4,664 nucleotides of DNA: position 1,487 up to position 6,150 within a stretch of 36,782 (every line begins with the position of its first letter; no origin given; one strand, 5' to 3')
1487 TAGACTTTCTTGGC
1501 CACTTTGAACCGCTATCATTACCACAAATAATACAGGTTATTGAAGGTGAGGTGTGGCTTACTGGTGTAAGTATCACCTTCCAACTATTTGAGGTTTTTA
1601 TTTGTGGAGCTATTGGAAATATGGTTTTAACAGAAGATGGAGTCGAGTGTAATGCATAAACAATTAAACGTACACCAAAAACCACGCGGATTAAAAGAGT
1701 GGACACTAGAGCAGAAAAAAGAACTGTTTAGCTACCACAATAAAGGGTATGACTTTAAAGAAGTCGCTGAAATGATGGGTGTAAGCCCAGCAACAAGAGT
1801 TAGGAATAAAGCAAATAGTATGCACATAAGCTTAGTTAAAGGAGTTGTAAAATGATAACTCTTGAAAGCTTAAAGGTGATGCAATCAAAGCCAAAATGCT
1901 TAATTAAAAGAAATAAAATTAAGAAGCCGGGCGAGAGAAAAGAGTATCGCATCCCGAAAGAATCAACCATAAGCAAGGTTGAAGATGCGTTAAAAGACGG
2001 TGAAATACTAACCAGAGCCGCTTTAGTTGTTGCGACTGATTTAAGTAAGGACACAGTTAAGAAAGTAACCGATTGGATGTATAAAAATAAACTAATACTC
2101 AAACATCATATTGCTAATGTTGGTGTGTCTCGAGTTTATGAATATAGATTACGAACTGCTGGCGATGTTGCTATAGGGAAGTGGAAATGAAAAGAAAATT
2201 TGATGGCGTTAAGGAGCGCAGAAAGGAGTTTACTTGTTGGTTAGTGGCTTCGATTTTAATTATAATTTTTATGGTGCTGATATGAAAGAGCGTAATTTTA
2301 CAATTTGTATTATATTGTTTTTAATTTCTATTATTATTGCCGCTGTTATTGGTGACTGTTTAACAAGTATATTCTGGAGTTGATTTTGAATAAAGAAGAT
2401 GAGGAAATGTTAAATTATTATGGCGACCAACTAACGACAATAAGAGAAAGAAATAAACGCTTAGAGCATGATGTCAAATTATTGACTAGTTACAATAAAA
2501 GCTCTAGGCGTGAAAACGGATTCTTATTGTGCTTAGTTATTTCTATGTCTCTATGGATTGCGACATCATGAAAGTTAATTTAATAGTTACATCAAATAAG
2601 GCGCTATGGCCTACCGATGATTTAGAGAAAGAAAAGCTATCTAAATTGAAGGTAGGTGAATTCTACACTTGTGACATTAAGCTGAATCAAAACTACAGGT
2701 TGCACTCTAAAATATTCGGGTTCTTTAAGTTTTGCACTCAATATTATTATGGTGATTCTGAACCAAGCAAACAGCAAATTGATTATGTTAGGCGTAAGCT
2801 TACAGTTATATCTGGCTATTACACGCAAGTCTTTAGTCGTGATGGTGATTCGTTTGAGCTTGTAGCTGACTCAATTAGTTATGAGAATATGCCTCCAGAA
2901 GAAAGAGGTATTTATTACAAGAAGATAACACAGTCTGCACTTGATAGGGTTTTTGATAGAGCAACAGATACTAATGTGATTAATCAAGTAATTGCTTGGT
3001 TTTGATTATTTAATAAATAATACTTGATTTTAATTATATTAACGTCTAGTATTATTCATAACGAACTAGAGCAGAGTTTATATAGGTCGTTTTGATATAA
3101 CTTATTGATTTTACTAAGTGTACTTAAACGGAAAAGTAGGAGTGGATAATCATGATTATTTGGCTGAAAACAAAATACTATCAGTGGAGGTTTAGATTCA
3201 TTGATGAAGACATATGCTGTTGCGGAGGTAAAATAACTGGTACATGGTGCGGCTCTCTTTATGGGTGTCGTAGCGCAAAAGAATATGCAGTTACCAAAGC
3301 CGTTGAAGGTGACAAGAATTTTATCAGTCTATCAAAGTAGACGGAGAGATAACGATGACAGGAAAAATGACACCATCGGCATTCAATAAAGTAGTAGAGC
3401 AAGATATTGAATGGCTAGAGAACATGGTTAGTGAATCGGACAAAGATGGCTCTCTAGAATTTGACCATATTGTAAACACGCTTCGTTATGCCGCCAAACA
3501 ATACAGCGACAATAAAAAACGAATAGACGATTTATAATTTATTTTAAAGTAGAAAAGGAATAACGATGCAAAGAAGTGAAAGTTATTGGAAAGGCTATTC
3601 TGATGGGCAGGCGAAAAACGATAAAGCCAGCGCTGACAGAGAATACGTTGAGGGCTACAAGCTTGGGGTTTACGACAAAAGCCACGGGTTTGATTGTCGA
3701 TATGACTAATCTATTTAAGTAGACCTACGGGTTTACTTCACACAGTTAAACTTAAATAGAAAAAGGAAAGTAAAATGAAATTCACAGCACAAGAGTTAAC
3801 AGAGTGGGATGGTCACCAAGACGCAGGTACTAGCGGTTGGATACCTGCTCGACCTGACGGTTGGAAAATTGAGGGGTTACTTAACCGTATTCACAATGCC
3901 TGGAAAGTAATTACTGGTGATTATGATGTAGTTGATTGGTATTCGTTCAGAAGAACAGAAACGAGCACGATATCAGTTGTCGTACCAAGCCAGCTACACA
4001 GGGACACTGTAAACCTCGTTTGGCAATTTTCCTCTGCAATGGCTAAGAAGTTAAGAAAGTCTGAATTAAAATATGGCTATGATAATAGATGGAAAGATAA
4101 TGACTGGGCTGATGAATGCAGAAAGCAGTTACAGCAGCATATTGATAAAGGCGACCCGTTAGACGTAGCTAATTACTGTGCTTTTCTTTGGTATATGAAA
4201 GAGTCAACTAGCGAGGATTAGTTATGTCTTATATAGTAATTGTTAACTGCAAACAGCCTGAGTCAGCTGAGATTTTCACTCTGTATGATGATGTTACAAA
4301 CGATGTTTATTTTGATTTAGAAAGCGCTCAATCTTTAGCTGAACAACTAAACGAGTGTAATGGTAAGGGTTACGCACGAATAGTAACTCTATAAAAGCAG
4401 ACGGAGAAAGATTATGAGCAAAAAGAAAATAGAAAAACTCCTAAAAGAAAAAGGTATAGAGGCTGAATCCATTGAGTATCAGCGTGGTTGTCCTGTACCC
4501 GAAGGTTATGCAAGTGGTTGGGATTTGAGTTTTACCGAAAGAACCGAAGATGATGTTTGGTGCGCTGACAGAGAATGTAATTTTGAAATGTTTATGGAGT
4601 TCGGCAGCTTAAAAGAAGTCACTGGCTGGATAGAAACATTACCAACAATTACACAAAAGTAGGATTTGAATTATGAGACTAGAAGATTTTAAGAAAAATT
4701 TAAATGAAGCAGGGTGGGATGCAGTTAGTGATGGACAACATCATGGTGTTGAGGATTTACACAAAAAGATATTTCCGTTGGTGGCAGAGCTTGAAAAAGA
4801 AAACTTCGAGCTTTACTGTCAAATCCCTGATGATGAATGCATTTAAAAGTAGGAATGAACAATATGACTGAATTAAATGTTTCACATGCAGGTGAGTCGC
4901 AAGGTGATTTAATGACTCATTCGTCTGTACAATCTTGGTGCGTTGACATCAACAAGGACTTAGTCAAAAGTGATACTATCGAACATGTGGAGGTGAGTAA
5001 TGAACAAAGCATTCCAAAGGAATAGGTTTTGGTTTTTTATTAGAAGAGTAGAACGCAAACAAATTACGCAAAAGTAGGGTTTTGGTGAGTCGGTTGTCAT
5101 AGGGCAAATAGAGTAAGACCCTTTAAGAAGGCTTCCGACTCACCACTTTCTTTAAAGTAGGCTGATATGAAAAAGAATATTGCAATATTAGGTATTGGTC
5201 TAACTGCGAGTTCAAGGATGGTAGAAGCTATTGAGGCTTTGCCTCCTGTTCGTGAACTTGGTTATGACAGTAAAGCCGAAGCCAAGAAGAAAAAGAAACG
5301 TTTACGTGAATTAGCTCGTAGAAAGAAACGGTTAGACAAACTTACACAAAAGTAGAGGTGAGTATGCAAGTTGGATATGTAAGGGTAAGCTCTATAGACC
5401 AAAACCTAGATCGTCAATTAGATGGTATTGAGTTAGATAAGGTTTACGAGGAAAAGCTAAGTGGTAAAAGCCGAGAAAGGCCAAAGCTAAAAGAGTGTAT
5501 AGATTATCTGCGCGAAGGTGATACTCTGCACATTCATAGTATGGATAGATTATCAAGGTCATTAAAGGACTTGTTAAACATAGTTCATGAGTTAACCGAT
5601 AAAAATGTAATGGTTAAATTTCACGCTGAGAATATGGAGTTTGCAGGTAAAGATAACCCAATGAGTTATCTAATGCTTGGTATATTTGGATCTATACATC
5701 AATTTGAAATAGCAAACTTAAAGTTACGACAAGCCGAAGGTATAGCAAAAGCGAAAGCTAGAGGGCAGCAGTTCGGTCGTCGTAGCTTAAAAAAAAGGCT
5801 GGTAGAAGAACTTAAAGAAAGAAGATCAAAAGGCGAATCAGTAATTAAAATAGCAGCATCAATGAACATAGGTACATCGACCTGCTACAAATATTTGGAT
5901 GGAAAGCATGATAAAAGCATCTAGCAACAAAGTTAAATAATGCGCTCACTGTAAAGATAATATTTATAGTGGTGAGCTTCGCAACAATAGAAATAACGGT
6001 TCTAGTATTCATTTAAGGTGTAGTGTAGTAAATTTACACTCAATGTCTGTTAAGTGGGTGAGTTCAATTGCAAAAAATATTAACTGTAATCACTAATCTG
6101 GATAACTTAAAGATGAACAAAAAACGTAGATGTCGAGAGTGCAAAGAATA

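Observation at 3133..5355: Recurrent AAAGTAG junction cassette linking about 10 tiny ORFs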

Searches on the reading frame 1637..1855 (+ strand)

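Call 10: search_protein_families(library=phrogs, proteins=[window:1637-1855:+], max_evalue=0.001)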
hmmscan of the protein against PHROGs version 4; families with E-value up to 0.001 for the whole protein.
window:1637-1855:+ (72 aa): 1 family
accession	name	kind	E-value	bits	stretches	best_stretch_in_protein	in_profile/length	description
phrog_323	-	transcription regulation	9.9e-06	26.3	1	15-68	142-194/319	transcriptional regulator, D5-like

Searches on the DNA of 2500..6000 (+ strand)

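Call 4: search_dna_similar(query=window:2500-6000:+, collection=phages, mode=distant, max_rows=40)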
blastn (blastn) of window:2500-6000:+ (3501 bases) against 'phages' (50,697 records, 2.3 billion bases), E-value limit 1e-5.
No match.

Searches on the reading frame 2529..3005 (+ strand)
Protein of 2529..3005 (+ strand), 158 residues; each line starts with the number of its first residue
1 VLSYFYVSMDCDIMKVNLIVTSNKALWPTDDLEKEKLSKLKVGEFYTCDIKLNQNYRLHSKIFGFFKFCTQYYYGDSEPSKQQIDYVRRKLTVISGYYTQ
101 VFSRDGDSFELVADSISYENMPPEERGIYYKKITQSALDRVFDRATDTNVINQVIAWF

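Call 10: search_protein_families(library=phrogs, proteins=[window:2529-3005:+], max_evalue=0.001)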
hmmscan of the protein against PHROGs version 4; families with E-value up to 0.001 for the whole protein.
window:2529-3005:+ (158 aa): 1 family
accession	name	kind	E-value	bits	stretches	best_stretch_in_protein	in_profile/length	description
phrog_319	-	DNA, RNA and nucleotide metabolism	1.1e-25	91.1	1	14-158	2-158/159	NinB/ Orf homologous recombination mediator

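Call 17: find_related_loci(query=window:2568-3005:+, collection=viral_contigs, flank=8000)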
Query window:2568-3005:+ (145 aa) in viral_contigs; peptide patterns used: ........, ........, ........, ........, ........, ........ (x = any residue, [..] = any of these).
4 stretches matched a pattern, but none encodes a relative of the query by tblastn (E <= 1e-3).

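Call 58: search_protein_families(library=pfam, proteins=[window:2568-3005:+], max_evalue=0.01)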
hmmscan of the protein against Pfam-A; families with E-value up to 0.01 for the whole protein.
window:2568-3005:+ (145 aa): 1 family
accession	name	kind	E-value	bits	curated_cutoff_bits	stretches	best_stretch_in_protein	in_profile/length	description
PF07105.16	DUF1367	-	4.7e-10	39.9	25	1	3-60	4-61/198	Protein of unknown function (DUF1367)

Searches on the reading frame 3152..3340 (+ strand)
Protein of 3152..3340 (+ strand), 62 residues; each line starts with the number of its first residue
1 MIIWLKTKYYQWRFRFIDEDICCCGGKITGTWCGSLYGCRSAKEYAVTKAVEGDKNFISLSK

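Call 8: search_protein_families(library=pfam, proteins=[window:3152-3340:+], max_evalue=0.1)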
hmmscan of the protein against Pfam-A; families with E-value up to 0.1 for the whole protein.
window:3152-3340:+ (62 aa): 0 families

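Call 9: search_protein_families(library=phrogs, proteins=[window:3152-3340:+], max_evalue=0.01)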
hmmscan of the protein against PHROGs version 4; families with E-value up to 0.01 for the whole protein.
window:3152-3340:+ (62 aa): 1 family
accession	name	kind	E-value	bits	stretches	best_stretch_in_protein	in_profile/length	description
phrog_21505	-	unknown function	1.7e-10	42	1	7-53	92-139/140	-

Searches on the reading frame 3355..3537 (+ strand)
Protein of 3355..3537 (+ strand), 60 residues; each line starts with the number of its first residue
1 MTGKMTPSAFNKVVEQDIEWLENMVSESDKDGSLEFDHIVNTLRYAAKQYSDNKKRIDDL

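Call 8: search_protein_families(library=pfam, proteins=[window:3355-3537:+], max_evalue=0.1)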
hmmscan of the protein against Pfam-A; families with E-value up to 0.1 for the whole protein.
window:3355-3537:+ (60 aa): 1 family
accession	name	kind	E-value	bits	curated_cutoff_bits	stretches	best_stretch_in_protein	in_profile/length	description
PF06569.16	DUF1128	-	0.0071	16.8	27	1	3-44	26-67/71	Protein of unknown function (DUF1128)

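Call 9: search_protein_families(library=phrogs, proteins=[window:3355-3537:+], max_evalue=0.01)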
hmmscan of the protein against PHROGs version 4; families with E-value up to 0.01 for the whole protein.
window:3355-3537:+ (60 aa): 0 families

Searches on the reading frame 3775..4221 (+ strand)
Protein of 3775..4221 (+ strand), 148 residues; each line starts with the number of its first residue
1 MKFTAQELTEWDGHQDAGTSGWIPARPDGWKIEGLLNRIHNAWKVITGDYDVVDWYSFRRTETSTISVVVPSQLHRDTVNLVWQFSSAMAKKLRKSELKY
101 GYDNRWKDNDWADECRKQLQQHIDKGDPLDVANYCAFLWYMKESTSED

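Call 8: search_protein_families(library=pfam, proteins=[window:3775-4221:+], max_evalue=0.1)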
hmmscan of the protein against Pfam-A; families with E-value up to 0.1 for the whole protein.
window:3775-4221:+ (148 aa): 0 families

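Call 9: search_protein_families(library=phrogs, proteins=[window:3775-4221:+], max_evalue=0.01)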
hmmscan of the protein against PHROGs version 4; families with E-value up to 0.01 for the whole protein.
window:3775-4221:+ (148 aa): 7 families
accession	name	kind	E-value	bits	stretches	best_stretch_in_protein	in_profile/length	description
phrog_16519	-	unknown function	2.2e-25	90.5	1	67-142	124-199/324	-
phrog_4838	-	unknown function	2.7e-21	77.5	1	67-145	104-182/234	-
phrog_34459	-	unknown function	4e-10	39.9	1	76-142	209-277/497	-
phrog_8209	-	unknown function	6e-09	37.4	1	64-137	64-138/272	-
phrog_21988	-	unknown function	1.1e-05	26.2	1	21-55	22-54/58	-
phrog_8298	-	unknown function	2.2e-05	25.5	1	73-141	33-100/107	-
phrog_16645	-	unknown function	0.0016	19.2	1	82-140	19-77/227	-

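Call 11: find_related_loci(query=window:3775-4221:+, collection=viral_contigs, flank=6000)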
Query window:3775-4221:+ (148 aa) in viral_contigs; peptide patterns used: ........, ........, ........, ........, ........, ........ (x = any residue, [..] = any of these).
3 stretches matched a pattern; 3 encode a relative of the query (tblastn E <= 1e-3); 3 distinct loci.
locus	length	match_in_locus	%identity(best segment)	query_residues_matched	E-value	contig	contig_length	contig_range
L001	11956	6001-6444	90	1-148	1e-92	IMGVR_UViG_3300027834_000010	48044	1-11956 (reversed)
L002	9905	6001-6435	84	1-145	1e-85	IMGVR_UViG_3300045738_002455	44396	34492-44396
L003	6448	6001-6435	84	1-145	3e-85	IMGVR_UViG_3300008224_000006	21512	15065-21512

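Call 58: search_protein_families(library=pfam, proteins=[L001:3576-4442:+, L001:4506-4796:+, L001:4811-5116:+, L001:5125-5433:+], max_evalue=0.01)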
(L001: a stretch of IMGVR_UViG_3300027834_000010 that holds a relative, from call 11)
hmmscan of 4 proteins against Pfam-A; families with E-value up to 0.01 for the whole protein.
L001:3576-4442:+ (288 aa): 0 families

L001:4506-4796:+ (96 aa): 0 families

L001:4811-5116:+ (101 aa): 0 families

L001:5125-5433:+ (102 aa): 0 families

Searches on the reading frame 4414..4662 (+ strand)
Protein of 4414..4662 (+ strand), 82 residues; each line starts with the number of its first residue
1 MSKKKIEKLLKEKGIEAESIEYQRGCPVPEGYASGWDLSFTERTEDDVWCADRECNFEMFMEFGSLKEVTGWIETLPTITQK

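Call 8: search_protein_families(library=pfam, proteins=[window:4414-4662:+], max_evalue=0.1)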
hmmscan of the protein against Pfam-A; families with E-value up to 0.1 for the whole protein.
window:4414-4662:+ (82 aa): 2 families
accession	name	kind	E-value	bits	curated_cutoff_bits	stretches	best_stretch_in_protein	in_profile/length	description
PF10827.13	DUF2552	-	0.0042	17.7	27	1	36-80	32-76/79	Protein of unknown function (DUF2552)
PF19855.4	DUF6330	-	0.022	15.1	35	1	48-78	29-59/69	Family of unknown function (DUF6330)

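Call 9: search_protein_families(library=phrogs, proteins=[window:4414-4662:+], max_evalue=0.01)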
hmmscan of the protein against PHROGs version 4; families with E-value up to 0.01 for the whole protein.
window:4414-4662:+ (82 aa): 1 family
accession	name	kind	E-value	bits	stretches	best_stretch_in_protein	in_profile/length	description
phrog_8666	-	unknown function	0.0011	20.6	1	1-79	1-78/84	-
